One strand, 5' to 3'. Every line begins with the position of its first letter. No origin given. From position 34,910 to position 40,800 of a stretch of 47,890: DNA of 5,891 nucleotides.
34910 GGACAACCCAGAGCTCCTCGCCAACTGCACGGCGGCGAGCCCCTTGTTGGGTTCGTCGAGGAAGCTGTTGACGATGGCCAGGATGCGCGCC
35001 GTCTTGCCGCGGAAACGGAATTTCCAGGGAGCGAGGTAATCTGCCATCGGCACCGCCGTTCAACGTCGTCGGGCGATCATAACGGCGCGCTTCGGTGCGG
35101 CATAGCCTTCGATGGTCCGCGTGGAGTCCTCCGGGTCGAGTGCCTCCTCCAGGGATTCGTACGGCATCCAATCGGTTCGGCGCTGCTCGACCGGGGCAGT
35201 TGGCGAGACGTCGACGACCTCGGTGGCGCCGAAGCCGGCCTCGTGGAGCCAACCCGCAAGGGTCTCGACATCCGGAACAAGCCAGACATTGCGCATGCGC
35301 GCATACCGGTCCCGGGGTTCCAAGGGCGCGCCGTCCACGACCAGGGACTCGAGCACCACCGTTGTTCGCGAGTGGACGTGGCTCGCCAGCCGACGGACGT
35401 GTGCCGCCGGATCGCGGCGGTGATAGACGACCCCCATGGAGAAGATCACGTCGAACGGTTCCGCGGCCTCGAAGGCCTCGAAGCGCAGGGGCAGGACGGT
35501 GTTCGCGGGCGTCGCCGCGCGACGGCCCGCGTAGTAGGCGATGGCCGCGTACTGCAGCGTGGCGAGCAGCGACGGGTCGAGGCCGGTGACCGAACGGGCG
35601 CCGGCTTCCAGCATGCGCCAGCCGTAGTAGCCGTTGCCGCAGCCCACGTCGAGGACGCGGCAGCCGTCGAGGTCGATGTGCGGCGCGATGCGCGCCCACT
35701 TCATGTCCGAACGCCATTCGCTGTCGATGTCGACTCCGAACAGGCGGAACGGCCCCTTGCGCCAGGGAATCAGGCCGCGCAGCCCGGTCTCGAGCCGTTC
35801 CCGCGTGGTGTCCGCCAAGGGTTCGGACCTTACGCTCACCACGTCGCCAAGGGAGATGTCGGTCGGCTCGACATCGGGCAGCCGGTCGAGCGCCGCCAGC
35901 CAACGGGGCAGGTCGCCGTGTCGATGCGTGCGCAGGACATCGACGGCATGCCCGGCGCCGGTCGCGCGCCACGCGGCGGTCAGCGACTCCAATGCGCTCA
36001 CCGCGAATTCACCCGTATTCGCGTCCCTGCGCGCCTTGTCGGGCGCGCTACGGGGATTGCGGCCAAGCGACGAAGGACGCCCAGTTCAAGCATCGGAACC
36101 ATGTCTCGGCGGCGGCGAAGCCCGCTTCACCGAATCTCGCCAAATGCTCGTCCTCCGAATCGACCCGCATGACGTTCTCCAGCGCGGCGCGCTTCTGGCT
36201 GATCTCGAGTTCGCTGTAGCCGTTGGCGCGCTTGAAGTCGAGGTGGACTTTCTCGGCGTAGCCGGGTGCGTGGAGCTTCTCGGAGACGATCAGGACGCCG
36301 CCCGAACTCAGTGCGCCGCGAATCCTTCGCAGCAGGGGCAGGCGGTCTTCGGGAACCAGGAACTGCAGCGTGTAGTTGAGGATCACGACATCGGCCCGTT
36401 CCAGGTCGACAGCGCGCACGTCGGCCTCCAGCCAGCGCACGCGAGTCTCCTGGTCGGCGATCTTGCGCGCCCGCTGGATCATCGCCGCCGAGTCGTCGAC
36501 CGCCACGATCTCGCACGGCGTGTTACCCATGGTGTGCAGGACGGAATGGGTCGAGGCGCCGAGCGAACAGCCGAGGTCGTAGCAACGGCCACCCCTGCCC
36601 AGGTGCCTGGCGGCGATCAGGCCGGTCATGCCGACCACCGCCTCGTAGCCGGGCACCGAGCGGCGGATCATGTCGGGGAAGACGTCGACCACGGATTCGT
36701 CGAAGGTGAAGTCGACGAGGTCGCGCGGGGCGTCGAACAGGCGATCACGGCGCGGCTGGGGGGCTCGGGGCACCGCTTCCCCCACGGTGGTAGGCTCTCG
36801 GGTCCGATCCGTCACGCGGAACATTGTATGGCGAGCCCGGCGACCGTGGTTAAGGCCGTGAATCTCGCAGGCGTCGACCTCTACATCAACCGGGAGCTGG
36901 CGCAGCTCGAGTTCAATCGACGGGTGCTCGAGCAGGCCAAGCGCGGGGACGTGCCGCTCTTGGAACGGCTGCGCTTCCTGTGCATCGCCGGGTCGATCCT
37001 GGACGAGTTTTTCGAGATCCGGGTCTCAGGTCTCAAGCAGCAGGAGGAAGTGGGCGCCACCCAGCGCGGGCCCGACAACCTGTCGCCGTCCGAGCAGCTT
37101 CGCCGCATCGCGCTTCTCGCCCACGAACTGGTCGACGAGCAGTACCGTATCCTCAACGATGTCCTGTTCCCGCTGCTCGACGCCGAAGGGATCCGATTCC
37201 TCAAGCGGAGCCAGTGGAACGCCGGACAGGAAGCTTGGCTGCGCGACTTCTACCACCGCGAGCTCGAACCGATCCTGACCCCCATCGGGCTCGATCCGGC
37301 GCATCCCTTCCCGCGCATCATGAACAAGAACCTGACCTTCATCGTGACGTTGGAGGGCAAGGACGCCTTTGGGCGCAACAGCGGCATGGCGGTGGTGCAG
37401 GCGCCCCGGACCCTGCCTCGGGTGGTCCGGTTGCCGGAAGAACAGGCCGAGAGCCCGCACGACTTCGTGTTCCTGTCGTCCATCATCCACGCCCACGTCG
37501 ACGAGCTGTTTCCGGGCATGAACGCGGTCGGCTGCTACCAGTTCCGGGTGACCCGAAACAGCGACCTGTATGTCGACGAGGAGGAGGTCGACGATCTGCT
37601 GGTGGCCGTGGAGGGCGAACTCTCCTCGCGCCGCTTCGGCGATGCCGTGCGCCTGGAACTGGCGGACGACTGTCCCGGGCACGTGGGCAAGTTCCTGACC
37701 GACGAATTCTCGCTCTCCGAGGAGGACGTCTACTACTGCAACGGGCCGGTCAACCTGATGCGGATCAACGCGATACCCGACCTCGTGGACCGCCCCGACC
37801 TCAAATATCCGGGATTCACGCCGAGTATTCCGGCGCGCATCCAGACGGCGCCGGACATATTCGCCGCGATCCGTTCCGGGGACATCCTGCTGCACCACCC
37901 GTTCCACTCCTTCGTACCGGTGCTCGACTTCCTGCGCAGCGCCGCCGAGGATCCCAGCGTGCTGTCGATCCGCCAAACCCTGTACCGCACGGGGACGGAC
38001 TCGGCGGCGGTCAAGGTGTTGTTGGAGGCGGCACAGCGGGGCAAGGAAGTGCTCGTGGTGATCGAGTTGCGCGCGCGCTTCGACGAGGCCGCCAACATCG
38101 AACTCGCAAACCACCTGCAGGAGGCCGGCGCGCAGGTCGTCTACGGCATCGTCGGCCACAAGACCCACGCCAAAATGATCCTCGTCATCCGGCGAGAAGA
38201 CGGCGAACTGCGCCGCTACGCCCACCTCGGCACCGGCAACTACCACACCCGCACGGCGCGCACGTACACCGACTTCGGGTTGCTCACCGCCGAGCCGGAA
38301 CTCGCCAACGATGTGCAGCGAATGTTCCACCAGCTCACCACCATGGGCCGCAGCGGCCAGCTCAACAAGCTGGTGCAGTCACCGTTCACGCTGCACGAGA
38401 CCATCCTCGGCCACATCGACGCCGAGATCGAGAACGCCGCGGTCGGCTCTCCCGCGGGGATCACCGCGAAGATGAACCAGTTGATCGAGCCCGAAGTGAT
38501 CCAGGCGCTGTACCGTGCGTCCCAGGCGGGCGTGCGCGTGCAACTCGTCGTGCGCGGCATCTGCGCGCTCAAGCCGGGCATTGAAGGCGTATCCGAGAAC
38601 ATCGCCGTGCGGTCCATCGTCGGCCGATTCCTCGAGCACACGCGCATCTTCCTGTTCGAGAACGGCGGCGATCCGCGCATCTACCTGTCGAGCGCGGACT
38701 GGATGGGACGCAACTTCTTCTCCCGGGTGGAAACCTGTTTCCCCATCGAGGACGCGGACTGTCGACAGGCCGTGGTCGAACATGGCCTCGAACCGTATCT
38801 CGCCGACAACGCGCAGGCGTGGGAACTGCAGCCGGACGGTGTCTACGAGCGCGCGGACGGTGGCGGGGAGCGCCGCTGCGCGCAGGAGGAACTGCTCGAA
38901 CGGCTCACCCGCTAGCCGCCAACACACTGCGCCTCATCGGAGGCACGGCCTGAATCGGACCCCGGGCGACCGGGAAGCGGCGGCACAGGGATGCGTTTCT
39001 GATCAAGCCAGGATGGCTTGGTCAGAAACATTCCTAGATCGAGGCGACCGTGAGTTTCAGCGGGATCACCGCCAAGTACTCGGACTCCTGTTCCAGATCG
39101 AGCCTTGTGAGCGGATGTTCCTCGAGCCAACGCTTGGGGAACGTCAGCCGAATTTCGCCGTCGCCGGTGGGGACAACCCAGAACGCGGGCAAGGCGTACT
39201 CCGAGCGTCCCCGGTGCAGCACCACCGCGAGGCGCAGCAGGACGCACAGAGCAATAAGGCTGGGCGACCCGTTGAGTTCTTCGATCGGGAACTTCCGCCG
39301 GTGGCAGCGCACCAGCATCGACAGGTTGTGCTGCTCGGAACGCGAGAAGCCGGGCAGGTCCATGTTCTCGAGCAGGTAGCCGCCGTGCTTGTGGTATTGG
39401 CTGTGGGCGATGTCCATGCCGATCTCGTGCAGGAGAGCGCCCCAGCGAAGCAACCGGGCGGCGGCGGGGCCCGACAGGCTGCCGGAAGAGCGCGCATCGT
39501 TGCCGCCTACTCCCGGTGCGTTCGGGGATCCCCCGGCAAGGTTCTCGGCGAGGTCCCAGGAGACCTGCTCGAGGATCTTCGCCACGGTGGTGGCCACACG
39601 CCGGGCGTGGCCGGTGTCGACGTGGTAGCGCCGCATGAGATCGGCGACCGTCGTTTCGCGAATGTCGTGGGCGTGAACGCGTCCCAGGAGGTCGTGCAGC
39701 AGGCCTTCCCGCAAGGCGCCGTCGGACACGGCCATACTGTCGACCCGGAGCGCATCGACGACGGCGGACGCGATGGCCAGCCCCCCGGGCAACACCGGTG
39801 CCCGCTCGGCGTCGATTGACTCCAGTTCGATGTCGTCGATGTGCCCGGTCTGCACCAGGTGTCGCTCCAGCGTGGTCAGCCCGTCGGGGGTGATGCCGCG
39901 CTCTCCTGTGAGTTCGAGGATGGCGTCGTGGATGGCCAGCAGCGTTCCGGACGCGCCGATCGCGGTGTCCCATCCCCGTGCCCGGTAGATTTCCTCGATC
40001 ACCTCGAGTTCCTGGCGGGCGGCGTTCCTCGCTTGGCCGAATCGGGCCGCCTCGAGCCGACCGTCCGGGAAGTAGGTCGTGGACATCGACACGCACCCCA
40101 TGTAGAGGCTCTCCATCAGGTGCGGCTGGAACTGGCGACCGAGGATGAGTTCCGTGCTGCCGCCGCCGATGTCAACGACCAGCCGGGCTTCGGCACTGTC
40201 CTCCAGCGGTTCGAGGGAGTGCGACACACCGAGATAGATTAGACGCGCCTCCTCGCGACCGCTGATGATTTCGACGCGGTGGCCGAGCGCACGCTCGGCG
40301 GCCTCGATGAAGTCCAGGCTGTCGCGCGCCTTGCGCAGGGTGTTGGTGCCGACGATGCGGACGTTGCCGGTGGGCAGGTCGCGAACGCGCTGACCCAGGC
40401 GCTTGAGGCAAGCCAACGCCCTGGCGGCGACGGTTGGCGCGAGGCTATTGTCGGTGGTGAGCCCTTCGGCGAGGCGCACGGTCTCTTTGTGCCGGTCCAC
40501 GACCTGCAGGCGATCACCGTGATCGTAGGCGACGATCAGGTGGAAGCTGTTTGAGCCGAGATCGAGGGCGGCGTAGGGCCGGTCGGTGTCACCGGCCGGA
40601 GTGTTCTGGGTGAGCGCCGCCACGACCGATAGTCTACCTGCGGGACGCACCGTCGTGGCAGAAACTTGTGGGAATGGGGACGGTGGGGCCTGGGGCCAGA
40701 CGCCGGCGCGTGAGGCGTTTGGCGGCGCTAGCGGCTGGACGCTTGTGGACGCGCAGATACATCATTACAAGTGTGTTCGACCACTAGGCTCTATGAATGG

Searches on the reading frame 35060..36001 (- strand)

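Call 79: search_protein_families(library=pfam, proteins=[window:35060-36001:-], max_evalue=0.001)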
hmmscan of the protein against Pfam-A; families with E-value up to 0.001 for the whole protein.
window:35060-36001:- (313 aa): 6 families
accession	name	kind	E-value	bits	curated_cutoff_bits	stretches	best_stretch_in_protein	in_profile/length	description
PF08003.17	Methyltransf_9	-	1.1e-100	337.1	23.8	1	23-311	24-314/315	Protein of unknown function (DUF1698)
PF13489.12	Methyltransf_23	-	7.9e-13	48.9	27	1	104-258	15-160/164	Methyltransferase domain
PF08242.18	Methyltransf_12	-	1.1e-08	36.1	30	1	117-210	1-93/98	Methyltransferase domain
PF13649.12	Methyltransf_25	-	8.1e-08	33.3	27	1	116-208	1-92/97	Methyltransferase domain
PF13847.12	Methyltransf_31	-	3.4e-07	30.5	27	1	112-221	3-113/145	Methyltransferase domain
PF08241.18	Methyltransf_11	-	1.6e-05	25.9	21.2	1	117-209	1-87/95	Methyltransferase domain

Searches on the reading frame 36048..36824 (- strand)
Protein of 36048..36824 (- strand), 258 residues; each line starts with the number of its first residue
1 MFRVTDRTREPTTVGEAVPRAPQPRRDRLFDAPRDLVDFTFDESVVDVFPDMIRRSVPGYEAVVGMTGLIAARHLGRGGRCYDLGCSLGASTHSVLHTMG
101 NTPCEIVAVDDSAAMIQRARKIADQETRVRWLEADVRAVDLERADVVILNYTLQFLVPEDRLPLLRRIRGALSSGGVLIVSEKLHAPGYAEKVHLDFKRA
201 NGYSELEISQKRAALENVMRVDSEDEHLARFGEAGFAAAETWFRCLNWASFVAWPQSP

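Call 79: search_protein_families(library=pfam, proteins=[window:36048-36824:-], max_evalue=0.001)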
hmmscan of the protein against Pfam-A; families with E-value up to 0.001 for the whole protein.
window:36048-36824:- (258 aa): 9 families
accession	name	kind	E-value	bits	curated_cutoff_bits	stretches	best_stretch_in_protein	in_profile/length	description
PF13649.12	Methyltransf_25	-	7.6e-13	49.4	27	1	83-176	3-97/97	Methyltransferase domain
PF08242.18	Methyltransf_12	-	2e-12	48.1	30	1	83-178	2-98/98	Methyltransferase domain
PF08241.18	Methyltransf_11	-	1e-11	45.7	21.2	1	83-180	2-95/95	Methyltransferase domain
PF13847.12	Methyltransf_31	-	8.9e-10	38.9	27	1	78-183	4-112/145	Methyltransferase domain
PF00891.24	Methyltransf_2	-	9.3e-08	32.1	22.3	1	69-189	54-173/210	O-methyltransferase domain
PF09243.16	Rsm22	-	1.2e-05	25.4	23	1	81-183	38-141/275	Mitochondrial small ribosomal subunit Rsm22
PF01739.24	CheR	-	2.6e-05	24.2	27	0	79-136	33-97/195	CheR methyltransferase, SAM binding domain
PF13489.12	Methyltransf_23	-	0.00023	21.4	27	1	75-190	20-129/164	Methyltransferase domain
PF05401.17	NodS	-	0.00054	20.3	24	0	78-175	44-139/201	Nodulation protein S (NodS)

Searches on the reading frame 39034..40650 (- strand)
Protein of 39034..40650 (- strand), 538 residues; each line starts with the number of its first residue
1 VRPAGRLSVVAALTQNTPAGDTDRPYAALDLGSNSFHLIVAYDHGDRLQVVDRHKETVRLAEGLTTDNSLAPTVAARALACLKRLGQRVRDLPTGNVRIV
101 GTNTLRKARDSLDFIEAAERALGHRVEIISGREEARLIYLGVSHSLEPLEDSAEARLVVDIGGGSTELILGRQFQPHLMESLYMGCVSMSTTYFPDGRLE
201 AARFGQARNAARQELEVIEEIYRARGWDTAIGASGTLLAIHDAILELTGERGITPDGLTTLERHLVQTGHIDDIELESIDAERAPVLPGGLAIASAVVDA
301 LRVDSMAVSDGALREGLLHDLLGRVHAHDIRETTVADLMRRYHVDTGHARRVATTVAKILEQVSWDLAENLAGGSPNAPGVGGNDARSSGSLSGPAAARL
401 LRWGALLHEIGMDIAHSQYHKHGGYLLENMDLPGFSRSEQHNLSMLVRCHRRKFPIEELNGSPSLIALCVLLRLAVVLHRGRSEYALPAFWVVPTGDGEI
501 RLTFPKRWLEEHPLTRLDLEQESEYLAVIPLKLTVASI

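Call 79: search_protein_families(library=pfam, proteins=[window:39034-40650:-], max_evalue=0.001)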
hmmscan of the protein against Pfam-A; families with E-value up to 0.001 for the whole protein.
window:39034-40650:- (538 aa): 2 families
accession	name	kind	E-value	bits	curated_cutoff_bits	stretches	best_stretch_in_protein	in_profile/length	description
PF02541.22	Ppx-GppA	-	6.1e-71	239.6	27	1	39-323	2-283/285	Ppx/GppA phosphatase family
PF21447.3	Ppx-GppA_III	-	4.6e-46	157.3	27.3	1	330-523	1-177/177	Ppx/GppA phosphatase, domain III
